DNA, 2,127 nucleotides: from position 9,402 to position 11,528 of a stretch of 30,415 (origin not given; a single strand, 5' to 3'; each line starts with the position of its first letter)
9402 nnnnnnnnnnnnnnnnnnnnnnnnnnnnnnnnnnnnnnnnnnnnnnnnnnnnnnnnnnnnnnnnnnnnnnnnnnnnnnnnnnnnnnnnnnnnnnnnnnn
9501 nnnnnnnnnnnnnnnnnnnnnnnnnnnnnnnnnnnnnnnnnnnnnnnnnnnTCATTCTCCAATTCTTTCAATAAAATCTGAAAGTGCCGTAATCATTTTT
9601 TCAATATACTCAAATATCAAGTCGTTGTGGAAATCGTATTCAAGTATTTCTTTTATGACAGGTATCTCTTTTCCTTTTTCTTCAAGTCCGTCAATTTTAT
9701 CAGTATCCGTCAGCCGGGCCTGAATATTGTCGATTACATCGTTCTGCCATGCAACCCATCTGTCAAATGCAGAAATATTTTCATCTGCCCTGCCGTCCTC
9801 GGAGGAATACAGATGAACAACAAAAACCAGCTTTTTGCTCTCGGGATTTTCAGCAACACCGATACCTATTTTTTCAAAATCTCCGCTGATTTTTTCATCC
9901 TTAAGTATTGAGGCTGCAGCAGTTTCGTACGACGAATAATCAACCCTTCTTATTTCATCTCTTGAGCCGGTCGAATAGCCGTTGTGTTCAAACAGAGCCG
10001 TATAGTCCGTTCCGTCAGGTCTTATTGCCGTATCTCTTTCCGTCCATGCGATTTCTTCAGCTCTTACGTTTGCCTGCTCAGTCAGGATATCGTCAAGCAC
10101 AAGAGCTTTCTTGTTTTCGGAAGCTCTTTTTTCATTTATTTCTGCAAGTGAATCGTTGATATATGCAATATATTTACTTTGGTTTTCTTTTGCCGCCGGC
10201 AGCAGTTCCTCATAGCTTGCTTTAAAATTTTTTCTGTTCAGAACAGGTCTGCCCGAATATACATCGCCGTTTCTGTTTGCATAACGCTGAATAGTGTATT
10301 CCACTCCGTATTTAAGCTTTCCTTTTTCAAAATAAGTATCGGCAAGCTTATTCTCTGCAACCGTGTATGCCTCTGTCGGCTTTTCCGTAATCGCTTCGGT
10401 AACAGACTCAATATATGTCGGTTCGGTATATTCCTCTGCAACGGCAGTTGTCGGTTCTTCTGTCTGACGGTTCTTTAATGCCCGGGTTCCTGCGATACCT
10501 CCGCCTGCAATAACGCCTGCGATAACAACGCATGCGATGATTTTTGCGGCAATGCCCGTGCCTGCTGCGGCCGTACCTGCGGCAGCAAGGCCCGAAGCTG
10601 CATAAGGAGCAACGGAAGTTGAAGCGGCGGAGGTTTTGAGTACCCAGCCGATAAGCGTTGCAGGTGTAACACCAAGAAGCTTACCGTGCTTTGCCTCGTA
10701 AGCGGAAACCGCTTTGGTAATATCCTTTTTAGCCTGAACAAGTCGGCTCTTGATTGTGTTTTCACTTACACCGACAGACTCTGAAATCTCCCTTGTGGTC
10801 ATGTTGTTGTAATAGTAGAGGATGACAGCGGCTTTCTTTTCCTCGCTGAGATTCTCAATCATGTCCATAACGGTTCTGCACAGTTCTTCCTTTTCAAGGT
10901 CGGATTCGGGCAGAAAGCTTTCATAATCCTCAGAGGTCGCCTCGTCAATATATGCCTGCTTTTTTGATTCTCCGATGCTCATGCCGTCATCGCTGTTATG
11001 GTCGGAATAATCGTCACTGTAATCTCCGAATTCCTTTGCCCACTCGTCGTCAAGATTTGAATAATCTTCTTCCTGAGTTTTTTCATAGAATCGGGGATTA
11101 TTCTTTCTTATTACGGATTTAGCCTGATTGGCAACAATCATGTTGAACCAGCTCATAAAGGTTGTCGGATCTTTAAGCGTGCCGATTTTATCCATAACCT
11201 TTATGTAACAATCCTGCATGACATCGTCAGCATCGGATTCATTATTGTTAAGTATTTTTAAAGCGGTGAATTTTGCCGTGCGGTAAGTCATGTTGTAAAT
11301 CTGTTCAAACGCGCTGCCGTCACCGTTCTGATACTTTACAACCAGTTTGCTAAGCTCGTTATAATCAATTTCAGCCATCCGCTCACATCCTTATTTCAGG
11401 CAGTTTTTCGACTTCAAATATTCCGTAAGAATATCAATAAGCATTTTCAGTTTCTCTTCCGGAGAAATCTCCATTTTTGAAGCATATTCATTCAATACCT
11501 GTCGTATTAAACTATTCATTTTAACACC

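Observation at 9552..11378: One-component transmembrane sigma factor: ECF-like sigma2/sigma4 with an ~80-aa acidic inter-domain linker, a TM segment and a CAP/SCP-like C-terminal domain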

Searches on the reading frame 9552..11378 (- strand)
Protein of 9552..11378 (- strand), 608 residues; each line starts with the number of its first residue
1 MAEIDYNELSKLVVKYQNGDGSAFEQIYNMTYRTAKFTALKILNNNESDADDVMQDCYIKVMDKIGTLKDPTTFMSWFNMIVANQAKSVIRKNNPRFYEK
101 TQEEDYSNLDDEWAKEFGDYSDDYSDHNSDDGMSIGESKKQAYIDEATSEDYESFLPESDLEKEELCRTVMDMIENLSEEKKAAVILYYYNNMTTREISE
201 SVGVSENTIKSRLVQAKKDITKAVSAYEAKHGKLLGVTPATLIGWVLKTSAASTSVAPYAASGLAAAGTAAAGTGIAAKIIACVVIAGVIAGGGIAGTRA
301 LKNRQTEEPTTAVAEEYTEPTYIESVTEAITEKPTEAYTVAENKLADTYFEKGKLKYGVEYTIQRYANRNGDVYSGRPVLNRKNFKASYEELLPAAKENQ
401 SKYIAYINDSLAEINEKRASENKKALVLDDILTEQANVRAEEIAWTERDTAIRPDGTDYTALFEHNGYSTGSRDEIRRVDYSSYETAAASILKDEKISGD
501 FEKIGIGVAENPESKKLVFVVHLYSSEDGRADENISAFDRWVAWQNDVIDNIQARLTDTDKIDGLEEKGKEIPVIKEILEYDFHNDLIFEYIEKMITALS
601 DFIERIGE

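Call 3: search_protein_families(library=pfam, proteins=[window:9552-11378:-], max_evalue=1)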
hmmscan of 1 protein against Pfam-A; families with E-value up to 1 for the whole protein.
window:9552-11378:- (608 aa): 18 families
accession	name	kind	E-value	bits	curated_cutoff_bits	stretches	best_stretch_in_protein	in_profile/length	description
PF08281.18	Sigma70_r4_2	-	1.4e-13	50.7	25.7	1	170-219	4-53/54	Sigma-70, region 4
PF00188.32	CAP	-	9.6e-08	33.3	21.1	1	411-521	1-115/117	Cysteine-rich secretory protein family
PF04545.22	Sigma70_r4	-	1e-07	31.8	24.1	1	174-216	2-44/50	Sigma-70, region 4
PF04542.20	Sigma70_r2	-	1.9e-07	31.2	24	1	28-94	2-69/71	Sigma-70 region 2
PF13384.12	HTH_23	-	0.00016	21.8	24.6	1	177-212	2-36/50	Homeodomain-like domain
PF06530.18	Phage_antitermQ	-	0.00028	21.2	26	1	168-227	54-113/118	Phage antitermination protein Q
PF02001.22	DUF134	-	0.001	20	27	1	179-224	37-82/98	Protein of unknown function DUF134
PF07638.17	Sigma70_ECF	-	0.0014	18.9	21.1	1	162-219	122-178/185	ECF sigma factor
PF13404.12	HTH_AsnC-type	-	0.059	13.6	27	1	193-213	18-38/42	AsnC-type helix-turn-helix domain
PF04967.18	HTH_10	-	0.077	13.3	23.1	1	193-221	24-52/53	HTH DNA binding domain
PF13412.12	HTH_24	-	0.082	12.9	21.9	1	192-213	17-38/48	Winged helix-turn-helix DNA-binding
PF01527.26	HTH_Tnp_1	-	0.086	13.5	24.1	0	179-209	10-40/75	Transposase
PF10873.13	CYYR1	-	0.088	13.7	31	1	255-332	35-106/149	Cysteine and tyrosine-rich protein 1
PF00440.29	TetR_N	-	0.1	12.8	24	1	190-209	14-33/47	Bacterial regulatory proteins, tetR family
PF07374.17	DUF1492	-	0.12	13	21.5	1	147-219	29-98/100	Protein of unknown function (DUF1492)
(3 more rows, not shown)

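Call 4: search_protein_families(library=ncbifam, proteins=[window:9552-11378:-], max_evalue=1)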
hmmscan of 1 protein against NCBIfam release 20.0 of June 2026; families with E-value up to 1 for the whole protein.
window:9552-11378:- (608 aa): 104 families (the best 25 are shown)
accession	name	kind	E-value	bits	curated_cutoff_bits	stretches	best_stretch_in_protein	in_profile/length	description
TIGR02937.1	sigma70-ECF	superfamily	9.7e-27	93.6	42.9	1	22-223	1-164/165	sigma-70 family RNA polymerase sigma factor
NF009166.1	PRK12513.1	equivalog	5.1e-22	78.5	206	1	10-229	10-191/193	RNA polymerase sigma factor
TIGR02985.1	Sig70_bacteroi1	subfamily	1.8e-20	73.8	126.4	2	144-222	81-160/162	RNA polymerase sigma-70 factor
TIGR02954.1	Sig70_famx3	hypoth_equivalog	1.5e-19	70.4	188.5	2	162-223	107-166/170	RNA polymerase sigma-70 factor, TIGR02954 family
NF008888.0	PRK11922.1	equivalog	2.5e-18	66.6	204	2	10-110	18-117/231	RNA polymerase sigma factor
NF007216.0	PRK09638.1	equivalog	1.4e-17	64.1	194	2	10-116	6-111/180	RNA polymerase sigma factor SigY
NF009195.0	PRK12543.1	subfamily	3.4e-17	62.5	197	2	7-98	5-95/192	RNA polymerase sigma factor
NF007223.0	PRK09641.1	equivalog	9.3e-17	61.5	209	2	10-110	6-105/187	RNA polymerase sigma factor SigW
TIGR02983.1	SigE-fam_strep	subfamily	2.2e-16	60.1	141.55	2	162-222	96-156/162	SigE family RNA polymerase sigma factor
NF058625.1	sigma_PG0214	equivalog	3.4e-15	56.2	130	2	145-226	82-163/170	GFO_1088 family ECF-type sigma factor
NF004113.0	PRK05602.1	equivalog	4.9e-15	55.7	208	2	140-229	117-206/211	RNA polymerase sigma factor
NF009174.0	PRK12522.1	equivalog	1.5e-14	54.4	217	2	153-225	97-168/175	RNA polymerase sigma factor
NF006930.0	PRK09415.1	subfamily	1.7e-14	54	198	2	158-223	109-174/179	RNA polymerase factor sigma C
TIGR02959.1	SigZ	equivalog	3.1e-14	53.2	168.65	2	160-222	84-146/170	RNA polymerase sigma factor SigZ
NF007225.0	PRK09643.1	equivalog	4.7e-14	52.5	190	1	11-230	16-188/204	RNA polymerase sigma factor SigM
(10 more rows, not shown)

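Call 9: find_homologous_proteins(query=window:9552-11378:-, max_evalue=0.001)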
Query window:9552-11378:- (608 aa): 85 proteins with E <= 0.001 among 8000 candidates.
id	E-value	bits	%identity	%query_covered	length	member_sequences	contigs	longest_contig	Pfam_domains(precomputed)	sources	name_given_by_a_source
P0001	0.0e+0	1335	100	100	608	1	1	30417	PF04545.23,PF04542.21,PF08281.19,PF00188.33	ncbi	-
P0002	0.0e+0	1112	84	99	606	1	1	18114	PF04545.23,PF04542.21,PF08281.19,PF00188.33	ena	-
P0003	1.1e-297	1006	75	100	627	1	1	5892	PF04545.23,PF04542.21,PF08281.19,PF00188.33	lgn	-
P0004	1.6e-293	992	74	100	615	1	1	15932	PF04545.23,PF04542.21,PF08281.19,PF00188.33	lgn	-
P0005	5.5e-293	991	73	100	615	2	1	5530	PF04545.23,PF04542.21,PF08281.19,PF00188.33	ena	-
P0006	1.4e-291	986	73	100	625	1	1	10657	PF04545.23,PF04542.21,PF08281.19,PF00188.33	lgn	-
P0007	2.5e-278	942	70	100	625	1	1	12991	PF04545.23,PF04542.21,PF08281.19,PF00188.33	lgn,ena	-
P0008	4.8e-267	905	69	99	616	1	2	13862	PF04545.23,PF04542.21,PF08281.19,PF00188.33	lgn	-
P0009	4.4e-248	842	63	100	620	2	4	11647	PF04545.23,PF04542.21,PF08281.19,PF00188.33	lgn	-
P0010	5.1e-245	832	63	100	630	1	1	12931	PF04545.23,PF04542.21,PF08281.19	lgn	-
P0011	6.8e-239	812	63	100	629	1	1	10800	PF04545.23,PF04542.21,PF08281.19,PF00188.33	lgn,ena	-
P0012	3.9e-221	754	65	87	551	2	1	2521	PF04545.23,PF04542.21,PF08281.19,PF00188.33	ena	-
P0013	8.9e-204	696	55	100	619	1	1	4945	PF04545.23,PF04542.21,PF08281.19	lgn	-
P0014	7.2e-200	683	61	86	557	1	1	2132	PF04545.23,PF04542.21,PF08281.19,PF00188.33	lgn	-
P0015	1.6e-131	458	41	99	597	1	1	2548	PF04545.23,PF04542.21,PF08281.19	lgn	-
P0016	2.1e-129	451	42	96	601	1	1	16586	PF04545.23,PF04542.21,PF08281.19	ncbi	-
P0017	5.1e-128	446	42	99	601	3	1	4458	PF04545.23,PF04542.21,PF08281.19,PF00188.33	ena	-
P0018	9.3e-128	445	42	99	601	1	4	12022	PF04545.23,PF04542.21,PF08281.19,PF00188.33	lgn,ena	-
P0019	7.9e-127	442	50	40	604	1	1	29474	PF07638.18,PF04545.23,PF04542.21,PF08281.19,PF00188.33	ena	-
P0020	6.1e-125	436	45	85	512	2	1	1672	PF04545.23,PF04542.21,PF08281.19,PF00188.33,PF06056.19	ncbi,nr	ncbi:MAG: sigma-70 family RNA polymerase sigma factor, partial [Clostridia bacterium]|nr:sigma-70 fa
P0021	7.9e-122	426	42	98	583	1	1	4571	PF04545.23,PF04542.21,PF08281.19,PF00188.33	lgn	-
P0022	8.2e-121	422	40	96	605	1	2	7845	PF04545.23,PF04542.21,PF08281.19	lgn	-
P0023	5.1e-119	416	42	43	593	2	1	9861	PF13384.13,PF07638.18,PF04545.23,PF04542.21,PF08281.19,PF00188.33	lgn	-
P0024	3.0e-118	414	42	45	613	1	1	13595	PF04545.23,PF04542.21,PF08281.19,PF00188.33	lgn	-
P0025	5.6e-116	406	41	99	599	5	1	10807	PF04545.23,PF04542.21,PF08281.19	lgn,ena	-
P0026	2.1e-113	398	50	40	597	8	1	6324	PF04545.23,PF04542.21,PF08281.19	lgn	-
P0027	2.8e-113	397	38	97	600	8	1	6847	PF04545.23,PF04542.21,PF08281.19,PF00188.33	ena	-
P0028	2.8e-112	394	38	98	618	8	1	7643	PF04545.23,PF04542.21,PF08281.19,PF00188.33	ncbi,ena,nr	ncbi:MAG: sigma-70 family RNA polymerase sigma factor [Clostridia bacterium]|nr:sigma-70 family RNA 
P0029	2.9e-112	394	40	97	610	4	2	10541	PF04545.23,PF04542.21,PF08281.19,PF00188.33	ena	-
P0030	3.3e-112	394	38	98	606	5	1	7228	PF04545.23,PF04542.21,PF08281.19,PF00188.33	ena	-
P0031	1.2e-111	392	47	40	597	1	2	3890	PF04545.23,PF04542.21,PF08281.19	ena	-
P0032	4.6e-111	390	37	98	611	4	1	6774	PF04545.23,PF04542.21,PF08281.19,PF00188.33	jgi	jgi:RNA polymerase sigma factor (sigma-70 family)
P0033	3.0e-104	368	39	89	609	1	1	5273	PF04545.23,PF04542.21,PF08281.19,PF00188.33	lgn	-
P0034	3.4e-102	361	38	95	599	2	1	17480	PF04545.23,PF04542.21,PF08281.19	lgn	-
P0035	1.0e-61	227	39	59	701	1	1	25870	PF13306.13,PF04545.23,PF12799.14,PF04542.21,PF13855.13,PF08281.19,PF23952.2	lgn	-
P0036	3.1e-61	226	40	51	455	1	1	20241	PF07638.18,PF04545.23,PF04542.21,PF08281.19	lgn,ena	-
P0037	1.1e-60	224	39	52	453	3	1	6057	PF07638.18,PF04545.23,PF04542.21,PF08281.19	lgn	-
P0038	1.4e-60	223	39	52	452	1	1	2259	PF07638.18,PF04545.23,PF04542.21,PF08281.19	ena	-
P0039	2.4e-60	223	39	55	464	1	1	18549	PF07638.18,PF04545.23,PF04542.21,PF08281.19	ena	-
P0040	5.0e-58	215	44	40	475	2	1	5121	PF04545.23,PF04542.21,PF08281.19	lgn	-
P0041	6.0e-57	211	38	51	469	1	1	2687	PF07638.18,PF04545.23,PF04542.21,PF08281.19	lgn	-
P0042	9.7e-57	211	38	55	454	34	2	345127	PF13384.13,PF04545.23,PF04542.21,PF08281.19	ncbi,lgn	-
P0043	3.3e-55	206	42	51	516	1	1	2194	PF04545.23,PF04542.21,PF08281.19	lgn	-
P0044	5.7e-55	205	40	51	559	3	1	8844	PF07638.18,PF04545.23,PF04542.21,PF08281.19,PF08239.18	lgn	-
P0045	3.6e-54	202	39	50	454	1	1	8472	PF13384.13,PF04545.23,PF04542.21,PF08281.19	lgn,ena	-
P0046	3.7e-54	202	39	50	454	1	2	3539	PF13384.13,PF04545.23,PF04542.21,PF08281.19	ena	-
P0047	1.3e-53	200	39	50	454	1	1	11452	PF13384.13,PF04545.23,PF04542.21,PF08281.19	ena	-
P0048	2.7e-53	199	35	54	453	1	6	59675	PF13384.13,PF04545.23,PF08281.19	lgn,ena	-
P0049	4.7e-53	199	39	50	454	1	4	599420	PF13384.13,PF04545.23,PF08281.19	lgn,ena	-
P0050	2.1e-44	170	35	41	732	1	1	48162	PF04545.23,PF04542.21,PF08281.19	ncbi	-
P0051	4.6e-44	169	42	44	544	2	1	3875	PF04545.23,PF04542.21,PF08281.19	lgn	-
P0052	2.9e-43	166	37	41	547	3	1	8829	PF04545.23,PF04542.21,PF08281.19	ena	-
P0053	3.7e-34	136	32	51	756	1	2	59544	PF07638.18,PF04545.23,PF04542.21,PF08281.19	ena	-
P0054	3.8e-34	136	29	55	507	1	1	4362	PF07638.18,PF04545.23,PF04542.21,PF08281.19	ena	-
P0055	3.9e-34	136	29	55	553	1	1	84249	PF07638.18,PF04545.23,PF04542.21,PF08281.19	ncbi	-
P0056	5.2e-32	129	30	50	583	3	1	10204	PF04545.23,PF04542.21,PF08281.19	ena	-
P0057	1.1e-30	125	32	40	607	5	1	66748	PF13384.13,PF04545.23,PF04542.21,PF08281.19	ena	-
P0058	2.3e-29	120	29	47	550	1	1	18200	PF07638.18,PF04545.23,PF04542.21,PF08281.19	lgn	-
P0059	1.4e-27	115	32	42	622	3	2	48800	PF07638.18,PF13540.13,PF04545.23,PF04542.21,PF08281.19,PF25390.2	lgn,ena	-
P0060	2.3e-27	114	31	52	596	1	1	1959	PF04545.23,PF04542.21,PF08281.19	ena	-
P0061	5.5e-26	109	28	50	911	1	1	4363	PF13240.12,PF04545.23,PF04542.21,PF08281.19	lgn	-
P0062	3.2e-25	107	32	36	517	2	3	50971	PF07638.18,PF04545.23,PF04542.21,PF08281.19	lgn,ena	-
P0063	1.4e-23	101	30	52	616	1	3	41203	PF04545.23,PF04542.21,PF08281.19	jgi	-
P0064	3.3e-20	90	28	41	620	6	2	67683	PF07638.18,PF04545.23,PF04542.21,PF08281.19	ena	-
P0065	1.8e-18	84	29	51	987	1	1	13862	PF04545.23,PF04542.21,PF08281.19,PF13308.12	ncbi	-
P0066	1.3e-17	82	28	43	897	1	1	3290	PF07638.18,PF04545.23,PF04542.21,PF08281.19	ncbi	-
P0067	2.7e-16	77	25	38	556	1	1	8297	PF07638.18,PF04545.23,PF04542.21,PF02368.25,PF08281.19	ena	-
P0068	8.8e-15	72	27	38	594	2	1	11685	PF13306.13,PF04545.23,PF04542.21,PF08281.19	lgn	-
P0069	1.1e-13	69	28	45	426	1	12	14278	PF04545.23,PF04542.21,PF08281.19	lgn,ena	-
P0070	1.8e-13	68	28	39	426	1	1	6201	PF04545.23,PF04542.21,PF08281.19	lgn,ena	-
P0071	2.1e-13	68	28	39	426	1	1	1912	PF04545.23,PF04542.21,PF08281.19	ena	-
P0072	2.7e-13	67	28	39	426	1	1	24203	PF04545.23,PF04542.21,PF08281.19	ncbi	-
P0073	3.0e-13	67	28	39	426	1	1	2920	PF04545.23,PF04542.21,PF08281.19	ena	-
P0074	9.8e-13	66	28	39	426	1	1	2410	PF04545.23,PF04542.21,PF08281.19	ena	-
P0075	1.8e-12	65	27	44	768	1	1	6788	PF04545.23,PF04542.21,PF08281.19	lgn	-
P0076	2.2e-11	61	28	39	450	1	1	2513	PF04545.23,PF04542.21,PF08281.19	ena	-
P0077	3.1e-11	61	26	44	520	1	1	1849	PF07638.18,PF04545.23,PF04542.21,PF08281.19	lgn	-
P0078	6.0e-11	60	27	38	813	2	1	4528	PF07638.18,PF04545.23,PF04542.21,PF08281.19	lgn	-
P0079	6.5e-11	60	25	35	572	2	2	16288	PF13384.13,PF04545.23,PF08281.19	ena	-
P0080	1.2e-10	59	25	47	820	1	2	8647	PF04545.23,PF04542.21,PF08281.19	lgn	-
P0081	2.2e-9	54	25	47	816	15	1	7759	PF04545.23,PF04542.21,PF08281.19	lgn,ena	-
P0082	3.7e-9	54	25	44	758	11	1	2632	PF02493.27,PF04545.23,PF04542.21,PF08281.19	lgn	-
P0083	3.9e-9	54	27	39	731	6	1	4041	PF04545.23,PF04542.21,PF08281.19,PF08239.18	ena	-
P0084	2.1e-8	51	26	44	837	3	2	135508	PF04545.23,PF04542.21,PF08281.19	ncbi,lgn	-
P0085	2.8e-4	38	23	44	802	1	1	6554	PF04545.23,PF04542.21,PF08281.19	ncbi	-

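Call 12: find_encoding_contigs(protein=P0001, flank=10000, max_places=3)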
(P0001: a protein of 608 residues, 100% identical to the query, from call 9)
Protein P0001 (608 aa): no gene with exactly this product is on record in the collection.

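Call 13: find_encoding_contigs(protein=P0002, flank=10000, max_places=3)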
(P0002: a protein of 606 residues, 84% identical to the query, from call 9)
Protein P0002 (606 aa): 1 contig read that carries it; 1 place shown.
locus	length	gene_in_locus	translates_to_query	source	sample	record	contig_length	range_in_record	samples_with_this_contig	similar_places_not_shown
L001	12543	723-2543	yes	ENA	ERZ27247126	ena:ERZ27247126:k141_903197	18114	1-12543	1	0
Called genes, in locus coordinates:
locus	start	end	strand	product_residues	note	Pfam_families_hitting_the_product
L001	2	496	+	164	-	?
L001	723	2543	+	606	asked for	PF04542:Sigma70_r2, PF04545:Sigma70_r4, PF08281:Sigma70_r4_2, PF00188:CAP (weak)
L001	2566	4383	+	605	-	PF00112:Peptidase_C1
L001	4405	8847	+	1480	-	PF13306:LRR_5, PF13855:LRR_8 (faint), PF13306:LRR_5, PF00404:Dockerin_1 (weak)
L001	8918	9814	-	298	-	-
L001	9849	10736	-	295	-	-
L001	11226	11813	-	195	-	PF01381:HTH_3 (weak), PF12844:HTH_19 (weak), PF13560:HTH_31 (weak)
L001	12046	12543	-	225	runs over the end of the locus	-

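Call 14: find_related_loci(query=window:9552-11378:-, collection=genome_contigs, flank=8000)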
Query window:9552-11378:- (608 aa) in genome_contigs; peptide patterns used: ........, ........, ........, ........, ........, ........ (x = any residue, [..] = any of these).
89 stretches matched a pattern; 7 encode a relative of the query (tblastn E <= 1e-3); 7 distinct loci.
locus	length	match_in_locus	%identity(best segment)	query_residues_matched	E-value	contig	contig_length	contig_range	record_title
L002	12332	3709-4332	45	3-248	6e-65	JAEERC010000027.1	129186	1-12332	MAG: Clostridiaceae bacterium isolate Tb.RUG.35 k141_5805182_flag=0_multi=16.0043_len=129186, whole genome shotgun seque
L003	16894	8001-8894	40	4-315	1e-63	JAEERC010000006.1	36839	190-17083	MAG: Clostridiaceae bacterium isolate Tb.RUG.35 k141_1720314_flag=0_multi=29.0410_len=36839, whole genome shotgun sequen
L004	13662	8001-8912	38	3-315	6e-63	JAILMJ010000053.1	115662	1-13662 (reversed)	MAG: Clostridia bacterium isolate RUI251 k141_7899157_flag=0_multi=37.9861_len=115662, whole genome shotgun sequence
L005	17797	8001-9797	40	1-592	3e-113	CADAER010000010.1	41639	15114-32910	MAG: Ruminococcaceae bacterium isolate RUG13231 genome assembly, contig: RUG13231_asm_10, whole genome shotgun sequence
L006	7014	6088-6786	42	5-271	2e-57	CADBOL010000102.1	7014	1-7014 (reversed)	MAG: Ruminococcaceae bacterium isolate RUG14154 genome assembly, contig: RUG14154_asm_102, whole genome shotgun sequence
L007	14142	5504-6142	42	4-248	7e-53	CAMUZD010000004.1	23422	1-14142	MAG TPA_asm: uncultured Clostridia bacterium isolate SRR8387720_bin.26_metaWRAP_v1.3_MAG genome assembly, contig: ERZ142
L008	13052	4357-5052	39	3-272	1e-45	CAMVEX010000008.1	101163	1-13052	MAG TPA_asm: uncultured Clostridia bacterium isolate SRR8387716_bin.111_metaWRAP_v1.3_MAG genome assembly, contig: ERZ14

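Call 15: find_encoding_contigs(protein=P0019, flank=8000, max_places=2)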
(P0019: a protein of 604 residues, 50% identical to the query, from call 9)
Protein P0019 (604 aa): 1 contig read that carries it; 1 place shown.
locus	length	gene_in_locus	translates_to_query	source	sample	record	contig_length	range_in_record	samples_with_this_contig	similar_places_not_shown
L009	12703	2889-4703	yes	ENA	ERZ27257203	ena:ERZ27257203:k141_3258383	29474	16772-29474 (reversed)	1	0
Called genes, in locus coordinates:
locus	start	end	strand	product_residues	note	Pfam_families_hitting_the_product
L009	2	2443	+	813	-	?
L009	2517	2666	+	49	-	-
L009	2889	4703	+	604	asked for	PF07638:Sigma70_ECF (faint), PF04542:Sigma70_r2, PF04545:Sigma70_r4, PF08281:Sigma70_r4_2, PF00188:CAP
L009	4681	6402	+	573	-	PF00112:Peptidase_C1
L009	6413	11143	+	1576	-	PF13855:LRR_8 (faint), PF13306:LRR_5, PF12799:LRR_4 (faint), PF13306:LRR_5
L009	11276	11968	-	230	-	PF00096:zf-C2H2 (faint)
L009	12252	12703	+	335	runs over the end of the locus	PF01966:HD, PF13286:HD_assoc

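Call 16: find_encoding_contigs(protein=P0016, flank=8000, max_places=2)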
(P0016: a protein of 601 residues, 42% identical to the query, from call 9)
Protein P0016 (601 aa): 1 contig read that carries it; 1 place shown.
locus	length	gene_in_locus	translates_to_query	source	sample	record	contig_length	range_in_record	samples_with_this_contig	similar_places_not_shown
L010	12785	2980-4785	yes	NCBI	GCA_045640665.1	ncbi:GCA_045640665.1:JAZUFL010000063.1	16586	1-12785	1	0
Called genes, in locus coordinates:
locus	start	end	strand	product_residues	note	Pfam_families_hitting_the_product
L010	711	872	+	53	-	-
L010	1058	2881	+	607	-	PF04542:Sigma70_r2, PF04545:Sigma70_r4, PF08281:Sigma70_r4_2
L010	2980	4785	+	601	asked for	PF04542:Sigma70_r2, PF04545:Sigma70_r4, PF08281:Sigma70_r4_2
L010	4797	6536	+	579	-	PF00112:Peptidase_C1 (faint)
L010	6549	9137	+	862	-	PF13306:LRR_5, PF13855:LRR_8 (faint), PF13306:LRR_5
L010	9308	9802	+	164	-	-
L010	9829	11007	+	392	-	-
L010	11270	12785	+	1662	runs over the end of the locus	PF13306:LRR_5, PF13855:LRR_8 (faint), PF23952:LRR_EndoS (faint), PF12799:LRR_4 (faint), PF13306:LRR_5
